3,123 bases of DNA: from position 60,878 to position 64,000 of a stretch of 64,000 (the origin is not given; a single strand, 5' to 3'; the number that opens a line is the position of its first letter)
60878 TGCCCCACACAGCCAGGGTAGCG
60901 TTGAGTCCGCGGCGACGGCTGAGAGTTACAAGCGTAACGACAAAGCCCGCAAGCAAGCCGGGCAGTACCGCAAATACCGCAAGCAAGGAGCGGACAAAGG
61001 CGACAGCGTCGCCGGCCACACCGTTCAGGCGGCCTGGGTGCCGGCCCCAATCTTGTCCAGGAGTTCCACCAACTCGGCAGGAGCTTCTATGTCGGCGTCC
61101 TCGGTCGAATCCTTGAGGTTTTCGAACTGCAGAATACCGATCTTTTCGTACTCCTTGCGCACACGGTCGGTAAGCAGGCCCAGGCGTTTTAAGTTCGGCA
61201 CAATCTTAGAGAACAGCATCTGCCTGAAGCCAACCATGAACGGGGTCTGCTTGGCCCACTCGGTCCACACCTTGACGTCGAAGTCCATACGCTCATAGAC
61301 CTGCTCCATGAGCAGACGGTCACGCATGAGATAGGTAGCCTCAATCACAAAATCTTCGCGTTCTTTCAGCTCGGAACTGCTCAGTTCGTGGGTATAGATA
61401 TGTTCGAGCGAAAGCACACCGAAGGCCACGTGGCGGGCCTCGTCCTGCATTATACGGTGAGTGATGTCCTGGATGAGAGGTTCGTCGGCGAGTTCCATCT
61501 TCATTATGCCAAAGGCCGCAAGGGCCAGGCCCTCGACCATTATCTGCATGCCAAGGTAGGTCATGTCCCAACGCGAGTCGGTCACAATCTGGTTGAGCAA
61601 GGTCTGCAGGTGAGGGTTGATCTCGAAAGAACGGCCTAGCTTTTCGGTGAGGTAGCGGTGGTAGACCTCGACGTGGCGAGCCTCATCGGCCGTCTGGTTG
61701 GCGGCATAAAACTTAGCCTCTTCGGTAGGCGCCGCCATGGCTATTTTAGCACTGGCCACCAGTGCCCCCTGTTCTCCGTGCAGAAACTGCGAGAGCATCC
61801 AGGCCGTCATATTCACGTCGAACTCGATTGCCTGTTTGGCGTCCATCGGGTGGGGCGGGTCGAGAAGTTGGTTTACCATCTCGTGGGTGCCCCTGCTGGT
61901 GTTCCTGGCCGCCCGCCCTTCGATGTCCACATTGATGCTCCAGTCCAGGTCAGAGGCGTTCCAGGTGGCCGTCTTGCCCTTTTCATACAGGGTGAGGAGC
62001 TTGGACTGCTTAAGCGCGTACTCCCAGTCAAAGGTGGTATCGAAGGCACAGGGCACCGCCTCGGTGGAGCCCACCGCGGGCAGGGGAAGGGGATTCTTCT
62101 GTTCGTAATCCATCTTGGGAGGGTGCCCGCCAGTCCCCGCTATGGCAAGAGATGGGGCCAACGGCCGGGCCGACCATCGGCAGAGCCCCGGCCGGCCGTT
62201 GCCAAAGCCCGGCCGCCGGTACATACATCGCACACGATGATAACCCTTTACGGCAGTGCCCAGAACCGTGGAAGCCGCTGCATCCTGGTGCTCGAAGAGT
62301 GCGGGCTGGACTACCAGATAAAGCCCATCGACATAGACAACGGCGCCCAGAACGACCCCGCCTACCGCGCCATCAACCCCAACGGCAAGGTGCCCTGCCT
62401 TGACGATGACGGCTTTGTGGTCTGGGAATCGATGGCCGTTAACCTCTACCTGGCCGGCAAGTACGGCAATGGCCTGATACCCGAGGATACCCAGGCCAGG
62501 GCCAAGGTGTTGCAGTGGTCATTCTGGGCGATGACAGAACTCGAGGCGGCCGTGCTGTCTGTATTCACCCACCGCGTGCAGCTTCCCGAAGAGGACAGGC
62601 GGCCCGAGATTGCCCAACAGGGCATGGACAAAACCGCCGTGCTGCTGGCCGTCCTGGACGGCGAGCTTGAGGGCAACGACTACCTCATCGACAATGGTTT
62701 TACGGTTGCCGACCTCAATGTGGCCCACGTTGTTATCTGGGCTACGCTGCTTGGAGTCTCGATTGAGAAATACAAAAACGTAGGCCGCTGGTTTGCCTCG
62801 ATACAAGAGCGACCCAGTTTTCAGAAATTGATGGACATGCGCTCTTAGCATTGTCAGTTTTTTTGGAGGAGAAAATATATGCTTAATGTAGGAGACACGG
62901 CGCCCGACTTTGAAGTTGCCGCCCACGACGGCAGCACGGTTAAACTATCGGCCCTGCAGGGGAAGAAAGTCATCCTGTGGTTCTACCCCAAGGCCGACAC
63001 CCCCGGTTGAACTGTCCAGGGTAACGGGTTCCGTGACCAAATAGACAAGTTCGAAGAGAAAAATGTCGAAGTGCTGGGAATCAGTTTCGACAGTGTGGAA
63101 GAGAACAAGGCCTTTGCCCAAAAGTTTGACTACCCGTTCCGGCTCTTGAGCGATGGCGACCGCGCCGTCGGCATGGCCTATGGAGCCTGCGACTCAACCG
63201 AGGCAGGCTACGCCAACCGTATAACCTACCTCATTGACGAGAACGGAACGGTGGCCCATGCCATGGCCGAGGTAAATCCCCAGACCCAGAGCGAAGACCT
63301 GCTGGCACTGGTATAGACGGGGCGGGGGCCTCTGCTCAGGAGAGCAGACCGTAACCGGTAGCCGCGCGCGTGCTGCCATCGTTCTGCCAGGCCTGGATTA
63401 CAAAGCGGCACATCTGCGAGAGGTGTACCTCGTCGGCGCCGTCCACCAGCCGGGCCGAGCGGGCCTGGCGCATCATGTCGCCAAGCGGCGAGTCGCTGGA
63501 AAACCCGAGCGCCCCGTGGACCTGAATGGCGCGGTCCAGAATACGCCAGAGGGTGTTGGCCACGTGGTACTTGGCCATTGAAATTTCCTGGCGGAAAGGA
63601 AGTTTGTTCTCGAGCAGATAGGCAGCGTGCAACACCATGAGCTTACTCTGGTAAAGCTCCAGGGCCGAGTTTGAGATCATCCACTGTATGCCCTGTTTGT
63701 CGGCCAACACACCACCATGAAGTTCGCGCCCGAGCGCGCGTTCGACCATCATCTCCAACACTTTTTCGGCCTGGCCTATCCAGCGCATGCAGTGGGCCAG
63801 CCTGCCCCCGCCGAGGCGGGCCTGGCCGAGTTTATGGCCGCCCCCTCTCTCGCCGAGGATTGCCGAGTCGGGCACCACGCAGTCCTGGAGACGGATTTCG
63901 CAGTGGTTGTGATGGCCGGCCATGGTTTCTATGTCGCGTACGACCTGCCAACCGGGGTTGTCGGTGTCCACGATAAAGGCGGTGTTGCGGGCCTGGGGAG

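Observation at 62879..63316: Second recoded gene: Bcp-type peroxiredoxin with UGA replacing the peroxidatic Cys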

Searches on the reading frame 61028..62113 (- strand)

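Call 25: search_protein_families(library=pfam, proteins=[window:61028-62113:-], max_evalue=0.01)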
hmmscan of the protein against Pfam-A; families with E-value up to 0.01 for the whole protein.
seq(362 aa): 2 families
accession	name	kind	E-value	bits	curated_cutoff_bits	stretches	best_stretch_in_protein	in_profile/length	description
PF04305.20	DUF455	-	3.6e-06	27.2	34.3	1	99-242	59-206/247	Protein of unknown function (DUF455)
PF11583.14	AurF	-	8.9e-05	22.2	29.6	1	126-311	96-281/282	P-aminobenzoate N-oxygenase AurF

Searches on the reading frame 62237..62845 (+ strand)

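Call 25: search_protein_families(library=pfam, proteins=[window:62237-62845:+], max_evalue=0.01)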
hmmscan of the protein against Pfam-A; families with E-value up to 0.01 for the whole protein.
seq(203 aa): 6 families
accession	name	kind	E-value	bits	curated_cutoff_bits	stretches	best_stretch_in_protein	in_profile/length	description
PF02798.26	GST_N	-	1.1e-15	58.1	20.9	1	3-73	4-75/76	Glutathione S-transferase, N-terminal domain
PF13409.12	GST_N_2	-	4e-15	56.6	25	1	13-73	6-68/70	Glutathione S-transferase, N-terminal domain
PF00043.30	GST_C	-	3.5e-11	43.6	20.7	1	101-193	5-93/93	Glutathione S-transferase, C-terminal domain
PF13417.12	GST_N_3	-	2.4e-10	41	22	1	13-77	11-72/75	Glutathione S-transferase, N-terminal domain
PF13410.11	GST_C_2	-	2.7e-05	24.6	24.9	1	136-187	14-68/69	Glutathione S-transferase, C-terminal domain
PF14497.11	GST_C_3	-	0.0012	19.4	21.6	1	136-196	34-98/104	Glutathione S-transferase, C-terminal domain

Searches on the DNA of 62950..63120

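Call 7: search_rna_families(source=window, start=62950, end=63120, threshold=evalue, max_evalue=10, show_alignments=5)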
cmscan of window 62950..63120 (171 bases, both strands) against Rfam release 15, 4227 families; matches with E-value up to 10: 2.
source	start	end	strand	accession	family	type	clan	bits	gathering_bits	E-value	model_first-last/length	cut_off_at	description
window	63085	63119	-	RF02448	SpR20_sRNA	Gene; sRNA;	-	12.3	45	2.9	1-45/45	no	Streptococcus sRNA SpR20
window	63037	63059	+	RF02946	cow-rumen-1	Gene; sRNA;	-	10.6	53.4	8.2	1-61/61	no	cow-rumen-1 RNA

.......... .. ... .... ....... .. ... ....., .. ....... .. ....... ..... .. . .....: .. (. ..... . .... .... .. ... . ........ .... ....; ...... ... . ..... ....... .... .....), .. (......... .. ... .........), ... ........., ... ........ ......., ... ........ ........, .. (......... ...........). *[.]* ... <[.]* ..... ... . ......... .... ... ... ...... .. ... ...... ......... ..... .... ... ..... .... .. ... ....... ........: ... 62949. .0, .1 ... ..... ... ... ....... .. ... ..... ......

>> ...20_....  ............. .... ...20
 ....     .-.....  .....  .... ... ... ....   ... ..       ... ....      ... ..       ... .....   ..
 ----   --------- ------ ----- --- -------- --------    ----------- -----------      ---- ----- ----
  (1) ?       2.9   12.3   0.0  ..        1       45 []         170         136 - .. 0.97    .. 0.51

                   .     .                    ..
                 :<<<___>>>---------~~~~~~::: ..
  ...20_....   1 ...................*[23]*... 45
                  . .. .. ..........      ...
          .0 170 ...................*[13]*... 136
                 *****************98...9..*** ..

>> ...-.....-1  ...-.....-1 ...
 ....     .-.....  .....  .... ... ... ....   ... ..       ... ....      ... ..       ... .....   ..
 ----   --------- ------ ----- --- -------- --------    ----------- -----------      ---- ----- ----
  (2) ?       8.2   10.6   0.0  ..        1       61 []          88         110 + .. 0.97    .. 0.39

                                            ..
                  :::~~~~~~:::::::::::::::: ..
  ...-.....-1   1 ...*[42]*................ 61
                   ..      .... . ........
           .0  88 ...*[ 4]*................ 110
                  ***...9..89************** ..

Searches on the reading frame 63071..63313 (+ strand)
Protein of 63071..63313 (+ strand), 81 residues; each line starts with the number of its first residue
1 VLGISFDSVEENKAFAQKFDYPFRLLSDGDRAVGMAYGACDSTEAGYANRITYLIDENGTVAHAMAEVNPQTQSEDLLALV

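Call 32: find_encoding_contigs(protein=window:63071-63313:+, flank=10000, max_places=4)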
Protein seq(81 aa) (81 aa): 4 contigs read that carry it; 3 places shown.
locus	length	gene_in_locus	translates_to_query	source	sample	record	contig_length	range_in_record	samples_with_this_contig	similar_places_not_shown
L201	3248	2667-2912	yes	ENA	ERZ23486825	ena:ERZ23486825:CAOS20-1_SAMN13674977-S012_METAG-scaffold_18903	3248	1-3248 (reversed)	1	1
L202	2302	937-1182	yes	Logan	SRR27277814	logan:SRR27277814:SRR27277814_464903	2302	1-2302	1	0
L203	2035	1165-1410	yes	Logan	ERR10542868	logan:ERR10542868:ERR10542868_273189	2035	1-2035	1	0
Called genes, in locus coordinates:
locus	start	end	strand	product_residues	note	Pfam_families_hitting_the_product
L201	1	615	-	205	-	?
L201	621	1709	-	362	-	PF04305:DUF455 (weak)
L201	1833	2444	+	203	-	PF02798:GST_N, PF13417:GST_N_3, PF13409:GST_N_2, PF00043:GST_C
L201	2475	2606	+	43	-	PF08534:Redoxin, PF00578:AhpC-TSA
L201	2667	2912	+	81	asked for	PF00578:AhpC-TSA, PF08534:Redoxin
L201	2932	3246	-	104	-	?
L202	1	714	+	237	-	?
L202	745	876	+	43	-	PF08534:Redoxin, PF00578:AhpC-TSA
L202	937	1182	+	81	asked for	PF00578:AhpC-TSA, PF08534:Redoxin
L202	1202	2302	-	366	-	?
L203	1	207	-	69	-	?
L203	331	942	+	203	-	PF02798:GST_N, PF13417:GST_N_3, PF13409:GST_N_2, PF00043:GST_C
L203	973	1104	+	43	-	PF08534:Redoxin, PF00578:AhpC-TSA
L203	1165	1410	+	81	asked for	PF00578:AhpC-TSA, PF08534:Redoxin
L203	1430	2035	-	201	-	?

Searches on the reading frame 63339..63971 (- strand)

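Call 25: search_protein_families(library=pfam, proteins=[window:63339-63971:-], max_evalue=0.01)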
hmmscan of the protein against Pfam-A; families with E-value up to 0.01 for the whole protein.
seq(211 aa): 2 families
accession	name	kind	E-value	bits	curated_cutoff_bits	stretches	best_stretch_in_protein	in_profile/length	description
PF00441.29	Acyl-CoA_dh_1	-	6.5e-35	120.9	22.4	1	44-190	2-148/150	Acyl-CoA dehydrogenase, C-terminal domain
PF08028.16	Acyl-CoA_dh_2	-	2.3e-09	38.1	22.7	1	59-173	2-126/134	Acyl-CoA dehydrogenase, C-terminal domain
